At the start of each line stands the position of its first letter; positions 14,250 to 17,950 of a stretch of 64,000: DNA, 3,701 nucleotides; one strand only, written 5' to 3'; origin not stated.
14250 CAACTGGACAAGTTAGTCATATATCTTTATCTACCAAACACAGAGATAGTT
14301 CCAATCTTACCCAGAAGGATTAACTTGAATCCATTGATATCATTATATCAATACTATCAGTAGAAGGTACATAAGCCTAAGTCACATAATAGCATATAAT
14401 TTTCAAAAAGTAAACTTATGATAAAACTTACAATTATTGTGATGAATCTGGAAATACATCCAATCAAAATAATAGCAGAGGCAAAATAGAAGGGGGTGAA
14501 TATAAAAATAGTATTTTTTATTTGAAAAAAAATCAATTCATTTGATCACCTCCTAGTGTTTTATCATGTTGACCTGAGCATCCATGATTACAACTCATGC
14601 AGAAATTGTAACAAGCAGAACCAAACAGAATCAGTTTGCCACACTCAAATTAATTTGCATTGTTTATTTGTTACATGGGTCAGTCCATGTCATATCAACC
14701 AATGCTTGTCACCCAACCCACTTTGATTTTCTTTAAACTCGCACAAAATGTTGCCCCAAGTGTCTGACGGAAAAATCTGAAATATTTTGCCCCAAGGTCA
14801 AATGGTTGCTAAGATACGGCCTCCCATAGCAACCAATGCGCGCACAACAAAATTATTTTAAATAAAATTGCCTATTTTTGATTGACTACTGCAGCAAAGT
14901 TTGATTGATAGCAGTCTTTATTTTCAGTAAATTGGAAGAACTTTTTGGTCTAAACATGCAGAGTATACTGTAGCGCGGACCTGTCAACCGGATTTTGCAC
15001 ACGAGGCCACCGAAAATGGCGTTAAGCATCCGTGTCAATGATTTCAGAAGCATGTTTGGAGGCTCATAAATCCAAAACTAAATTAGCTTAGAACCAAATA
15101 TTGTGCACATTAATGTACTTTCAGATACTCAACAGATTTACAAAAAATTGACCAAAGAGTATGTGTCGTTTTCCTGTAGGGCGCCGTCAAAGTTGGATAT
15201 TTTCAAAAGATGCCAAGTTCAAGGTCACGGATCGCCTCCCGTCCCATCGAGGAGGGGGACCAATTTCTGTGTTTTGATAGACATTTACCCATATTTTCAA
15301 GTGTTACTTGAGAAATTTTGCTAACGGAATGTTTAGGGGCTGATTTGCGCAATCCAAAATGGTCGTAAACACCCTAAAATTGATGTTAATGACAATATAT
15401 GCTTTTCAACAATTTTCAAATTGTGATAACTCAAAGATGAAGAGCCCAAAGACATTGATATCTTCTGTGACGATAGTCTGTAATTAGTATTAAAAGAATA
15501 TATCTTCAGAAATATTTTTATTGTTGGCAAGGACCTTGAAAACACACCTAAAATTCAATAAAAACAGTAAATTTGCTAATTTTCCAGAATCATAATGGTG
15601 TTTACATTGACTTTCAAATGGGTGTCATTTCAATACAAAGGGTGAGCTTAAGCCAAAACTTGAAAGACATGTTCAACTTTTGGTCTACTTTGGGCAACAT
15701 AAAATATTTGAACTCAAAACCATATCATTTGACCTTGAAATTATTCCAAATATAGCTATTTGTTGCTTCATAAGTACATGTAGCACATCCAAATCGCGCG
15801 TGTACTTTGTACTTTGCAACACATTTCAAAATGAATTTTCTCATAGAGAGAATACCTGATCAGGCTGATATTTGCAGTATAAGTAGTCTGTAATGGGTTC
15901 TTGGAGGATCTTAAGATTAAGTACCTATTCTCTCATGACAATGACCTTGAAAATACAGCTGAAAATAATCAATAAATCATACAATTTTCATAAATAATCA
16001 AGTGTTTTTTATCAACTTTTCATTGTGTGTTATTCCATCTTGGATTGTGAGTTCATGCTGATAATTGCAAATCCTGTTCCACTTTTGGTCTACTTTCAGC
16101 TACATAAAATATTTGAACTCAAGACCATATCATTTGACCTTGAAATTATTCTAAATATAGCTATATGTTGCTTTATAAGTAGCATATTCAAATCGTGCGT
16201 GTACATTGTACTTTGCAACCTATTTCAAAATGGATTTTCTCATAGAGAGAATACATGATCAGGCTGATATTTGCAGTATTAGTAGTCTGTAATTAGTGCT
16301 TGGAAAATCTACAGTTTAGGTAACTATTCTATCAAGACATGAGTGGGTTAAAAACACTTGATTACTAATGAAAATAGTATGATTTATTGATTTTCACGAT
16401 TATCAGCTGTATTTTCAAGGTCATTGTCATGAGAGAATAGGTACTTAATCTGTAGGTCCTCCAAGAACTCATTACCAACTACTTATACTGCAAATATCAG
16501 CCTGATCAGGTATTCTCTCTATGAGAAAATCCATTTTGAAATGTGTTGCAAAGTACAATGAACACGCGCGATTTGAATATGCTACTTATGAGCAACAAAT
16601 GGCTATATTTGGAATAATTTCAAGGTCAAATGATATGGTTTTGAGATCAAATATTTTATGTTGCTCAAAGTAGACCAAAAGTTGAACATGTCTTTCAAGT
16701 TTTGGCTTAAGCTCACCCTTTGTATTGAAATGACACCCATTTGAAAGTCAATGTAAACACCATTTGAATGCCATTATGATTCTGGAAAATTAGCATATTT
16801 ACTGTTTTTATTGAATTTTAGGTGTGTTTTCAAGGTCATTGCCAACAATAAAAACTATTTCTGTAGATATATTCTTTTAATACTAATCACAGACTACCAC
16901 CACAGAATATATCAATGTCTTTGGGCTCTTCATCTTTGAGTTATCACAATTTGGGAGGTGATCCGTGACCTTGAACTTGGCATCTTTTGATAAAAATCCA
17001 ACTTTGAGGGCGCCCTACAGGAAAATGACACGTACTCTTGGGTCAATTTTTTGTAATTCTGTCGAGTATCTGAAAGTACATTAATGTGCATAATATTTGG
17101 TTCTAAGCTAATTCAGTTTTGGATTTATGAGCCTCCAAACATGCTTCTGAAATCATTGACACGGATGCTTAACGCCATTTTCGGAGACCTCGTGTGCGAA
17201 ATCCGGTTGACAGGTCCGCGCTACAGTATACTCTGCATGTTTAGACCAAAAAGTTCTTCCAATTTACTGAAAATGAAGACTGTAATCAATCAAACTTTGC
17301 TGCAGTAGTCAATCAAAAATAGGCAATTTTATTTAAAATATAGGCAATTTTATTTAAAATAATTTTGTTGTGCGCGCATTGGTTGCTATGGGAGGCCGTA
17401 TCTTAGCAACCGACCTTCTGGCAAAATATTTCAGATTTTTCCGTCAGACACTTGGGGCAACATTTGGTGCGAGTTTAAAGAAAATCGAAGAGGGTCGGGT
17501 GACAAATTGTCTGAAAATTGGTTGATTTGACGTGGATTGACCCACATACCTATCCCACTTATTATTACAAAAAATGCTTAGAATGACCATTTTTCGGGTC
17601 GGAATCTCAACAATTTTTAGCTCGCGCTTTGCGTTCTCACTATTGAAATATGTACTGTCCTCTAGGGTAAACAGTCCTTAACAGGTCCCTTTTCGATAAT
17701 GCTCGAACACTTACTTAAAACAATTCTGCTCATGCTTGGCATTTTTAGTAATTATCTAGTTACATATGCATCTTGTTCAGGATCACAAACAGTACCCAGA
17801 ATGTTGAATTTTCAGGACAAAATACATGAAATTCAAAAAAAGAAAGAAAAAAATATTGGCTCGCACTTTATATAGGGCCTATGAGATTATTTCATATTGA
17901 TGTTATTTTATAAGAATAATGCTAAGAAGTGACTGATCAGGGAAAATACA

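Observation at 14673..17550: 2.9-kb foldback or palindromic element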

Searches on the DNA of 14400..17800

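Call 72: search_rna_families(source=window, start=14400, end=17800, threshold=evalue, max_evalue=1)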
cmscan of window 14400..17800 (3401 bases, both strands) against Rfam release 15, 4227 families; matches with E-value up to 1: 0.
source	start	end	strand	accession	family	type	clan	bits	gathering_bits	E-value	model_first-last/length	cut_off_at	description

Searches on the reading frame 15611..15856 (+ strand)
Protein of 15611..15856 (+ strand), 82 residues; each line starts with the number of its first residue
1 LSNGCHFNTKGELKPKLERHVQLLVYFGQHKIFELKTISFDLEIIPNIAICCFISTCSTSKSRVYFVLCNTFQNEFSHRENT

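Call 38: search_protein_representatives(protein=window:15611-15856:+)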
Query: 82 residues. Proteins with E-value up to 0.001 (for the whole library): 3; up to 1e-10: 0; up to 1e-30: 0. The best 3 are listed.
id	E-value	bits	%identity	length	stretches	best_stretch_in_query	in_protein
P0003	1.0e-07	47.8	31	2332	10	33-81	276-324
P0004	1.0e-04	38.2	52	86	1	5-52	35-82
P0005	1.1e-04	38.2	26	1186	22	33-78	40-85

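Call 40: find_encoding_contigs(protein=P0004, flank=10000, max_places=10)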
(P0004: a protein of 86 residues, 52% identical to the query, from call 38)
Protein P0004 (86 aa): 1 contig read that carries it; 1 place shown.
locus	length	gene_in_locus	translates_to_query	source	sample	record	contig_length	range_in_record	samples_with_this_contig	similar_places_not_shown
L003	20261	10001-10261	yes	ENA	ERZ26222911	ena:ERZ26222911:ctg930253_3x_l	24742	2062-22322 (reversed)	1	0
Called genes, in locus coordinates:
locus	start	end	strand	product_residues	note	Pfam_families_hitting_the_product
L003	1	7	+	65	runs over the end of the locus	-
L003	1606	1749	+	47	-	-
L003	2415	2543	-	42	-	-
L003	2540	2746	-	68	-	-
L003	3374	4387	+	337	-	-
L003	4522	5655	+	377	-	-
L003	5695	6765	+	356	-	-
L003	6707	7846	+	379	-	-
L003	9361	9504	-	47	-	-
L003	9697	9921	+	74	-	-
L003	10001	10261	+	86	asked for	-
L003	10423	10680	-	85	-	-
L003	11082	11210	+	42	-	-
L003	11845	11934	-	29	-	-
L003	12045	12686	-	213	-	-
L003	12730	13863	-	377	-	-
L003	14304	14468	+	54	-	-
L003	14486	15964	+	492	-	PF00078:RVT_1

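Call 41: list_cluster_members(proteins=[P0004])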
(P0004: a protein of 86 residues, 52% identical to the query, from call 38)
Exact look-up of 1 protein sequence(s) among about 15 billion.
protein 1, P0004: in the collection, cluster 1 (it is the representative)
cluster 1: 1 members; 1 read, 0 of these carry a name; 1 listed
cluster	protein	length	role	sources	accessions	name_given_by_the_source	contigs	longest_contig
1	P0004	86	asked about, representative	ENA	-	-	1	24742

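Call 51: search_protein_families(library=pfam, proteins=[L003:3374-4387:+, L003:4522-5655:+, L003:5695-6765:+, L003:6707-7846:+, L003:12730-13863:-, L003:14486-15964:+], max_evalue=0.001)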
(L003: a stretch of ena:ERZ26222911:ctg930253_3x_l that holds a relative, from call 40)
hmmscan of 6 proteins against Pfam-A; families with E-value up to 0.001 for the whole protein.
L003:3374-4387:+ (337 aa): 0 families

L003:4522-5655:+ (377 aa): 0 families

L003:5695-6765:+ (356 aa): 0 families

L003:6707-7846:+ (379 aa): 0 families

L003:12730-13863:- (377 aa): 3 families
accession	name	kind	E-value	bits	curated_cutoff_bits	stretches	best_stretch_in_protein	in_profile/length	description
PF10283.14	zf-CCHH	-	2.3e-07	31.1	22.7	0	150-157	6-13/26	PBZ domain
PF19138.6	TbsP_N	-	9.1e-06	26.2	27.1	0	16-33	58-75/144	Transcriptional regulator TbsP-like, N-terminal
PF23943.1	PUS7L_N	-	0.00045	20.7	27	0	11-23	55-67/80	PUS7L N-terminal domain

L003:14486-15964:+ (492 aa): 1 family
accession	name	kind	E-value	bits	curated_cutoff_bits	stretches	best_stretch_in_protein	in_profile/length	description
PF00078.32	RVT_1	-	7.7e-39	134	29.6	1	40-296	2-203/205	Reverse transcriptase (RNA-dependent DNA polymerase)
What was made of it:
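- Tried and rejected: The nested 6.35-kb insertion in L003 has no Pfam domains (call 51).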

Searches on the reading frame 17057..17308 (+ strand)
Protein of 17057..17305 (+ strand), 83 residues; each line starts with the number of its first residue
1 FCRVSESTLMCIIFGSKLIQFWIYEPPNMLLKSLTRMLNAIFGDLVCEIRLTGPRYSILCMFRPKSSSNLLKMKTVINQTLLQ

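Call 12: find_encoding_contigs(protein=window:17084-17308:+, flank=5000)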
Protein window:17084-17308:+ (74 aa): no gene with exactly this product is on record in the collection.
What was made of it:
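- Tried and rejected: An exact look-up of an element ORF returned nothing (call 12).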

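Call 19: find_related_loci(query=window:17084-17308:+, collection=metagenome_contigs, flank=5000)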
Query window:17084-17308:+ (74 aa) in metagenome_contigs; peptide patterns used: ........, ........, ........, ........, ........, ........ (x = any residue, [..] = any of these).
85 stretches matched a pattern, but none encodes a relative of the query by tblastn (E <= 1e-3).

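Call 28: find_homologous_proteins(query=window:17057-17305:+, max_evalue=0.01)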
Query window:17057-17305:+: no candidate shares three 5-residue words with the query. No homologue found.
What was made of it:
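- Tried and rejected: The outer-domain frame gave no hit (call 28).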
